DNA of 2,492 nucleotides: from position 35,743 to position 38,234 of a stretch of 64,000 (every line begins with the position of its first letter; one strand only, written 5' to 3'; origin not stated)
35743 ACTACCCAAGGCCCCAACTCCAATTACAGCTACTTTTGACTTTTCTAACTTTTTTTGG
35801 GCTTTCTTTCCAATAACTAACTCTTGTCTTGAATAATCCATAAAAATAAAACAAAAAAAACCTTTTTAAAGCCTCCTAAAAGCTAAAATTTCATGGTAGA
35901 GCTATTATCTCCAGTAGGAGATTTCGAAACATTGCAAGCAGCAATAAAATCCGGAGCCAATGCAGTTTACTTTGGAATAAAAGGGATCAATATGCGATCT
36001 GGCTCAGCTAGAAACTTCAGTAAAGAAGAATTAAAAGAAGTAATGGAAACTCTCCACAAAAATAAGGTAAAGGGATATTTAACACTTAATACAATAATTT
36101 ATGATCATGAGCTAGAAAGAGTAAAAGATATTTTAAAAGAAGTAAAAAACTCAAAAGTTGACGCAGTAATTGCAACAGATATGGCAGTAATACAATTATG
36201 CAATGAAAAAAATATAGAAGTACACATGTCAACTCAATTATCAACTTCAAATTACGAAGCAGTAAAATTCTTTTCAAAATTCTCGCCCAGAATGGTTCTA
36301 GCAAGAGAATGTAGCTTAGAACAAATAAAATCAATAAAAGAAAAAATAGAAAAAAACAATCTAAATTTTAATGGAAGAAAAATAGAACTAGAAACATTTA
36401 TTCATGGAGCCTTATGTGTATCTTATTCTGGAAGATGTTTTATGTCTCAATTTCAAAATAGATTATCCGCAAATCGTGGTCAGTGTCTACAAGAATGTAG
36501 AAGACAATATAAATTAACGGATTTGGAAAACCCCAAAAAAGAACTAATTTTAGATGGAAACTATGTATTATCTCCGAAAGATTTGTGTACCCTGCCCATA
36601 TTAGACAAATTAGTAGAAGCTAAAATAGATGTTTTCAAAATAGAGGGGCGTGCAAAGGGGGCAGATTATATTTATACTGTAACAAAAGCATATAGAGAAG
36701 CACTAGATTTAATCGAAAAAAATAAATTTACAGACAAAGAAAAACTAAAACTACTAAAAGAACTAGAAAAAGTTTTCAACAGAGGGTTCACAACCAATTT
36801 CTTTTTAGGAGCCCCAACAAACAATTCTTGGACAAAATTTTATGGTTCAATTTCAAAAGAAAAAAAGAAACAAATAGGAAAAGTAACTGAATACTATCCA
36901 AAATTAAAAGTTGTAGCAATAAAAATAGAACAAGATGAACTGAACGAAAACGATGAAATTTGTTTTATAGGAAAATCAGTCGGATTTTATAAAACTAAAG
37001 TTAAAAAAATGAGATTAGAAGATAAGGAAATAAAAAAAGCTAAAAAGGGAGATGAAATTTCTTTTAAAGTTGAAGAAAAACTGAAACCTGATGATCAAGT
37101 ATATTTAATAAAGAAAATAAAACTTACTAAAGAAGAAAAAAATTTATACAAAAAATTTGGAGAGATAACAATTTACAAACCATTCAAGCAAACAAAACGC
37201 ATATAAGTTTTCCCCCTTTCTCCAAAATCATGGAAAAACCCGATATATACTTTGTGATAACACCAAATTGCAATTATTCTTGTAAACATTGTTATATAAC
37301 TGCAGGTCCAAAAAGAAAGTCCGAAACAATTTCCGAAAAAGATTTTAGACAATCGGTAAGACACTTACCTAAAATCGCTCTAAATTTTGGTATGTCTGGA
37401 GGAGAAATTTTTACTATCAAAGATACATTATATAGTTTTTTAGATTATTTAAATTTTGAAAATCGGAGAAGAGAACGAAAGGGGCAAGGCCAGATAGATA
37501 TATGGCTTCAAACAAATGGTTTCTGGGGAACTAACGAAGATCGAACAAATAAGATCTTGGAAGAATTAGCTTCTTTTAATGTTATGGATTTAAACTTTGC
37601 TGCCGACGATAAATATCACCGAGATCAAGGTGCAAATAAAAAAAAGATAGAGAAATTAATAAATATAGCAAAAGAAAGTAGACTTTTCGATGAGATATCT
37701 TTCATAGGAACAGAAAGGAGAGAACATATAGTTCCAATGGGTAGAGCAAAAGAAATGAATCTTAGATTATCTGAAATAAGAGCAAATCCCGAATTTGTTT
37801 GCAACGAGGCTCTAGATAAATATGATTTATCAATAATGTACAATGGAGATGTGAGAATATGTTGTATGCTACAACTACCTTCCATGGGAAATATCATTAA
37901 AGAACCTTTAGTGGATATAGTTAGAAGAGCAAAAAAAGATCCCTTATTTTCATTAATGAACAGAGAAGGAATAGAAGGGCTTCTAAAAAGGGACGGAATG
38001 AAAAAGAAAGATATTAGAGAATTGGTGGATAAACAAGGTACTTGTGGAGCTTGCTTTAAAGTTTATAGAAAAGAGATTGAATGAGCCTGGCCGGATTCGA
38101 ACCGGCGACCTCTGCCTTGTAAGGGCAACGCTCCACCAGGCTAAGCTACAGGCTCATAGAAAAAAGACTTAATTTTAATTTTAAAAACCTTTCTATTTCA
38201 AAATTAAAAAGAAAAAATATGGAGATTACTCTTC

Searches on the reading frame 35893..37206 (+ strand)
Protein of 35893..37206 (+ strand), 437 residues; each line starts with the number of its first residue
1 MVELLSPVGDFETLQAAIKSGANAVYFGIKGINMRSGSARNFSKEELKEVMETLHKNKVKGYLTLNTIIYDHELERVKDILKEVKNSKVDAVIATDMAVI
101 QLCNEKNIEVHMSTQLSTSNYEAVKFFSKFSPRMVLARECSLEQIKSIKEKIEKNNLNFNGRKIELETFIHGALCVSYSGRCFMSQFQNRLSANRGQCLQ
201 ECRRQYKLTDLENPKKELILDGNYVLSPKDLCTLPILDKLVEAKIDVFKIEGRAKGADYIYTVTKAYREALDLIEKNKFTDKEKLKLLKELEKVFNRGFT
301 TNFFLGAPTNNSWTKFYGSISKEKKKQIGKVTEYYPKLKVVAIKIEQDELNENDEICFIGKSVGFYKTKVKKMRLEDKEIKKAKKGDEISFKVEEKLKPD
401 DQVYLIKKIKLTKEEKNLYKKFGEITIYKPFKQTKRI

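Call 3: search_protein_families(library=pfam, proteins=[window:35893-37206:+], max_evalue=0.01)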
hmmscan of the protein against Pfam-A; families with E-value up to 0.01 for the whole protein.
window:35893-37206:+ (437 aa): 2 families
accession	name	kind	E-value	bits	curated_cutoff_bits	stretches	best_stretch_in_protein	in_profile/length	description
PF01136.24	Peptidase_U32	-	4.2e-75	252.5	22.4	1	74-308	1-231/233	Peptidase family U32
PF04055.27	Radical_SAM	-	0.0026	18.4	29.5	0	11-82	91-164/166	Radical SAM superfamily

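Call 42: search_protein_families(library=ncbifam, proteins=[window:35893-37206:+], max_evalue=0.001)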
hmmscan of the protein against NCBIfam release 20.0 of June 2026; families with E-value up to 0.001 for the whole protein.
window:35893-37206:+ (437 aa): 4 families
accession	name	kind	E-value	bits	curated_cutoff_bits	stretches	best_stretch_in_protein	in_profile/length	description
NF011996.0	PRK15452.1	equivalog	1.4e-62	212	534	2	3-212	6-208/449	prephenate-dependent tRNA uridine(34) hydroxylase TrhP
NF047963.1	quinone_UbiU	equivalog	1.1e-46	159.6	440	2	2-199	1-194/331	ubiquinone anaerobic biosynthesis protein UbiU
NF011991.0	PRK15447.1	equivalog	7.6e-15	55.1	283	1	40-284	43-277/302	U32 family peptidase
NF047965.1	quinone_UbiV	equivalog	1.9e-14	53.9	275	1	40-289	42-276/292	ubiquinone anaerobic biosynthesis protein UbiV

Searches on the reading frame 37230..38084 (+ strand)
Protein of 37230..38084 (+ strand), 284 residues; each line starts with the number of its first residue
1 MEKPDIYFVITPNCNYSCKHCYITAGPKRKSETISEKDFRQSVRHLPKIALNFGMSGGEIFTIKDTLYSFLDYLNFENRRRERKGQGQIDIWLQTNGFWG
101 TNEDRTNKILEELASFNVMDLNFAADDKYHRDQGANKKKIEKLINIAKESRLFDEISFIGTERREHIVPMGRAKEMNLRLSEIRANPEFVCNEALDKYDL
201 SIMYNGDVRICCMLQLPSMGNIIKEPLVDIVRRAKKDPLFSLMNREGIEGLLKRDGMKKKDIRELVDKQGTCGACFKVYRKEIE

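Call 4: search_protein_families(library=ncbifam, proteins=[window:37230-38084:+], max_evalue=0.01)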
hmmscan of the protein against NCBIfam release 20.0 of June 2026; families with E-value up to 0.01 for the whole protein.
window:37230-38084:+ (284 aa): 25 families
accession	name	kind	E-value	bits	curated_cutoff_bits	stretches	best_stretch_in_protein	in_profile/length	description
TIGR04078.1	rSAM_yydG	equivalog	7.9e-15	55.1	300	1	12-156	9-139/309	YydG family radical SAM peptide epimerase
NF038283.1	viperin_w_prok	equivalog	2.5e-06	26.9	180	1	6-72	4-77/281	viperin family antiviral radical SAM protein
TIGR04347.1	pseudo_SAM_Halo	equivalog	7.7e-06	25.4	525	1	3-74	37-108/390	TIGR04347 family pseudo-SAM/SPASM protein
TIGR03977.1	rSAM_pair_HxsC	equivalog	1.2e-05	24.3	267.9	1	8-144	29-160/292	His-Xaa-Ser system radical SAM maturase HxsC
TIGR02495.1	NrdG2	equivalog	1.3e-05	24.6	131.15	1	11-152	23-155/193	anaerobic ribonucleoside-triphosphate reductase activating protein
TIGR04054.1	rSAM_NirJ1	equivalog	2.2e-05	23.2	650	1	4-80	36-112/387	putative heme d1 biosynthesis radical SAM protein NirJ1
TIGR04317.1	W_rSAM_matur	equivalog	3.7e-05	23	380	1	5-148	5-138/349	tungsten cofactor oxidoreductase radical SAM maturase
TIGR04055.1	rSAM_NirJ2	equivalog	8.9e-05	22.2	500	1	10-75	6-70/326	putative heme d1 biosynthesis radical SAM protein NirJ2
TIGR04167.1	rSAM_SeCys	equivalog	0.00011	21.5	300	1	10-46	14-49/303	arsenosugar biosynthesis radical SAM (seleno)protein ArsS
NF050035.1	rSAM_WgK_link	exception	0.00017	20.7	650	1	8-68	13-75/367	radical SAM/SPASM peptide maturase WgkB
TIGR04251.1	SCM_rSAM_ScmF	equivalog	0.00029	20.3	400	1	5-62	5-61/353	SynChlorMet cassette radical SAM/SPASM protein ScmF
TIGR04340.1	rSAM_ACGX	hypoth_equivalog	0.00031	20.1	400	0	8-39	7-39/341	radical SAM/SPASM domain protein, ACGX system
TIGR04303.1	GeoRSP_rSAM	equivalog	0.00035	20.3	400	0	6-28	7-29/325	GeoRSP system radical SAM/SPASM protein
TIGR04051.1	rSAM_NirJ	equivalog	0.00045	19.3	515.45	1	6-143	4-132/354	heme d1 biosynthesis radical SAM protein NirJ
TIGR04546.1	rSAM_ahbC_deAc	equivalog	0.00055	18.8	650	1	3-65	38-101/390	12,18-didecarboxysiroheme deacetylase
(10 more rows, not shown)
